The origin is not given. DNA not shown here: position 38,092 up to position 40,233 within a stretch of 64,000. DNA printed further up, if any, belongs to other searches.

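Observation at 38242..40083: NrfD-family quinone-interacting subunit fused to a hexaheme cytochrome c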

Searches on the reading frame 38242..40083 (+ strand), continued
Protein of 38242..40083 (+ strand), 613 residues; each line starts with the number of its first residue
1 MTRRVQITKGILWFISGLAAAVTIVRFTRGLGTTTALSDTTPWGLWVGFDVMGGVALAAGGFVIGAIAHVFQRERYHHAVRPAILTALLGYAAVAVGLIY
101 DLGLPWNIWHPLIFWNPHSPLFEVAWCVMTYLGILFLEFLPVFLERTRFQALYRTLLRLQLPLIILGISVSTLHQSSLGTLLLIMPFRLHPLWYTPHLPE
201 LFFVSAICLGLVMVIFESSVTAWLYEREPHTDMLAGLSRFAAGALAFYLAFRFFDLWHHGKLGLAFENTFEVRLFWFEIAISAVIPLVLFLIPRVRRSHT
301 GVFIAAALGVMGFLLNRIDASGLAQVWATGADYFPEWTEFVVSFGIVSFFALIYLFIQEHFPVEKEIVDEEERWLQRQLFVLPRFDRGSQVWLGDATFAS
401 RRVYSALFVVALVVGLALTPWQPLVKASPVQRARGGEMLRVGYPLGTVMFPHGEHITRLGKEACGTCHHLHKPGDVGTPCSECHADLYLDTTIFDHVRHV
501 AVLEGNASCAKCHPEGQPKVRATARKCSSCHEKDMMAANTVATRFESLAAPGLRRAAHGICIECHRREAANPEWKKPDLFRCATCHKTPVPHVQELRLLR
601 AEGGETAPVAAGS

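Call 35: search_solved_structures(query=window:38242-40080:+, max_evalue=0.01)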
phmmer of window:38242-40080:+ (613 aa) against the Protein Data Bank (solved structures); distinct sequences matched with E-value up to 0.01: 2.
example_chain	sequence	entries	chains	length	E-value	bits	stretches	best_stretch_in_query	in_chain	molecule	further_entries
3cao_A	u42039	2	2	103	7.5e-05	24.7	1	448-485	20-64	CYTOCHROME C3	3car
2e84_A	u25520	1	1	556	8.1e-05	24.6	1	513-591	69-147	High-molecular-weight cytochrome c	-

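Call 40: search_protein_families(library=pfam, proteins=[L005:4991-6322:-, L008:6277-7044:+, L005:5486-6229:+], max_evalue=0.001)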
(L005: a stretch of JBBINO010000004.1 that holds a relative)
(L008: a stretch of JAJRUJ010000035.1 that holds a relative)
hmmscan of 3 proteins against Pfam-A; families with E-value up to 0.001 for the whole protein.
L005:4991-6322:- (443 aa): 13 families
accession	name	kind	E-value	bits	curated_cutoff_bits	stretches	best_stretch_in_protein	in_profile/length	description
PF00158.32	Sigma54_activat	-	6.5e-68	228.1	20.2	1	138-303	1-166/168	Sigma-54 interaction domain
PF25601.1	AAA_lid_14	-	2.6e-29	101.3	27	1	310-391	1-82/87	AAA+ ATPase lid domain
PF14532.12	Sigma54_activ_2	-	6.7e-22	78.6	25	1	141-309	3-138/138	Sigma-54 interaction domain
PF13426.13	PAS_9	-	1.1e-17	64.7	27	1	18-119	1-101/103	PAS domain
PF02954.25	HTH_8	-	3.3e-16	59.2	22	1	402-440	4-42/42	Bacterial regulatory protein, Fis family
PF00989.32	PAS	-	4.1e-15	56.2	22.6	1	12-118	5-112/113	PAS fold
PF08448.16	PAS_4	-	8.1e-11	42.6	23.1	1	14-119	1-105/110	PAS fold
PF07728.20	AAA_5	-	4.1e-08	33.8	22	1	162-280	2-123/139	AAA domain (dynein-related subfamily)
PF13188.13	PAS_8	-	2.7e-07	30.7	21.8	1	13-60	6-50/65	PAS domain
PF18024.7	HTH_50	-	3.8e-06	26.9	27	1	396-442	4-49/50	Helix-turn-helix domain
PF13556.12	HTH_30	-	4.9e-05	23.5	27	1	410-438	6-34/59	PucR C-terminal helix-turn-helix domain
PF00004.35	AAA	-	5.9e-05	24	21.2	1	162-280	1-110/131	ATPase family associated with various cellular activities (AAA)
PF01078.27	Mg_chelatase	-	0.00019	21.4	20.3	0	155-181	18-44/207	Magnesium chelatase, subunit ChlI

L008:6277-7044:+ (255 aa): 1 family
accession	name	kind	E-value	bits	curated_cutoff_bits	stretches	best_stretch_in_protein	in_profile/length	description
PF02579.22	Nitro_FeMo-Co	-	5.4e-08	33.5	26.3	1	12-96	5-93/94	Dinitrogenase iron-molybdenum cofactor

L005:5486-6229:+ (247 aa): 0 families

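Call 45: predict_structure(alignment_id=A1)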
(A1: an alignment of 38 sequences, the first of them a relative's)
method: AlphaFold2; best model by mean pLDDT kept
length: 613 residues; sequences in the alignment: 38
mean_pLDDT: 70.7   pTM: 0.64
mean pLDDT of the five models: 70.7, 69.3, 68.5, 68.5, 64.1
residues with pLDDT >= 90: 122; 70-90: 203; 50-70: 180; < 50: 108
segments of 3 or more residues with pLDDT < 50: 32-45, 104-113, 382-394, 423-436, 442-447, 470-487, 586-613
pLDDT, mean of each block of 10 residues (from residue 1): 85 93 77 39 48 70 86 83 88 79 51 53 73 87 85 90 86 70 60 83 89 92 87 92 97 94 89 90 96 94 94 79 52 67 87 88 72 63 44 54 88 89 43 45 49 65 54 42 49 54 60 73 64 53 56 59 73 75 51 42 38 30
secondary structure, 60 per line:
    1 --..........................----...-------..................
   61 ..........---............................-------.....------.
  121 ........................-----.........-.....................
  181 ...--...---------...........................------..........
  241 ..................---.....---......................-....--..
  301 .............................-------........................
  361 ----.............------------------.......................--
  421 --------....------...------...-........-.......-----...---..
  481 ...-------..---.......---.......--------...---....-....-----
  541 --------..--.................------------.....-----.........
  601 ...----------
elements in order: H3-28 H43-70 H74-101 H109-113 H120-144 H150-158 H160-183 H198-224 H231-258 H262-266 H270-291 H293-296 H299-329 H337-360 H365-377 H396-418 H429-432 E439-441 E448-450 H452-459 H461-467 H479-483 H496-502 H506-512 H527-530 H532-535 H553-569 H582-586 H592-603

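Call 52: fold_search(model_id=the predicted structure, library=pdb)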
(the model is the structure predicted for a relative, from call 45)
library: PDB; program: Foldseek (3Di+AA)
matches with E <= 10: 613; with E <= 0.001: 8
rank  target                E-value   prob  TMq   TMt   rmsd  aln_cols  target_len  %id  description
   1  6btm_C                1.2e-08  1.00  0.46  0.60   5.5       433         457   16  Structure of Alternative Complex III from Flavobacterium johnsoniae (Wild Type) (released 2018-05-09)
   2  8k9e_C                1.6e-08  1.00  0.48  0.63   7.3       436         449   15  Cryo-EM structure of the photosynthetic alternative complex III from Chloroflexus aurantiacus at 3.3 angstrom (released 2024-03-06)
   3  6lod_C                8.5e-08  1.00  0.44  0.57   7.6       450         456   17  Cryo-EM structure of the air-oxidized photosynthetic alternative complex III from Roseiflexus castenholzii (released 2020-11-04)
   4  6f0k_C                1.6e-07  1.00  0.46  0.61   5.7       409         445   18  Alternative complex III (released 2018-05-09)
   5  6btm_F                1.2e-05  1.00  0.40  0.58   8.2       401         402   15  Structure of Alternative Complex III from Flavobacterium johnsoniae (Wild Type) (released 2018-05-09)
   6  6lod_F                1.6e-05  1.00  0.41  0.60   7.6       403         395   15  Cryo-EM structure of the air-oxidized photosynthetic alternative complex III from Roseiflexus castenholzii (released 2020-11-04)
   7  8k9e_F                1.7e-05  1.00  0.36  0.51   8.8       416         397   12  Cryo-EM structure of the photosynthetic alternative complex III from Chloroflexus aurantiacus at 3.3 angstrom (released 2024-03-06)
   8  9ilt_F                2.8e-05  1.00  0.38  0.54   8.2       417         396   13  Crystal structure of alternative complex III from Chloroflexus aurantiacus (released 2025-03-19)
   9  6f0k_F                1.4e-03  1.00  0.37  0.55   7.1       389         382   15  Alternative complex III (released 2018-05-09)
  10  9r2g_A                1.7e-02  1.00  0.31  0.47   9.3       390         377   13  Cytochrome bd II oxidase qOR-2 type from Mycobacterium smegmatis (released 2026-03-04)
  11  5doq_A                3.2e-02  1.00  0.33  0.45  10.4       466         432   12  The structure of bd oxidase from Geobacillus thermodenitrificans (released 2016-05-04)
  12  7oy2_C                4.4e-02  0.97  0.26  0.33  22.8       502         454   12  High resolution structure of cytochrome bd-II oxidase from E. coli (released 2021-12-15)
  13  9r1f_A                4.9e-02  0.57  0.17  0.20  18.4       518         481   14  Cryo-EM structure of human MATE1 in complex with metformin (released 2025-11-05)
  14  8hpj_D                5.4e-02  0.44  0.15  0.20  22.3       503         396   12  Crystal structure of the bacterial oxalate transporter OxlT in a ligand-free outward-facing form (released 2023-02-15)
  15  9fka_B                5.6e-02  1.00  0.29  0.44   8.6       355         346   16  Cryo-EM structure of the reduced cytochrome bd oxidase from M. tuberculosis (released 2025-02-12)
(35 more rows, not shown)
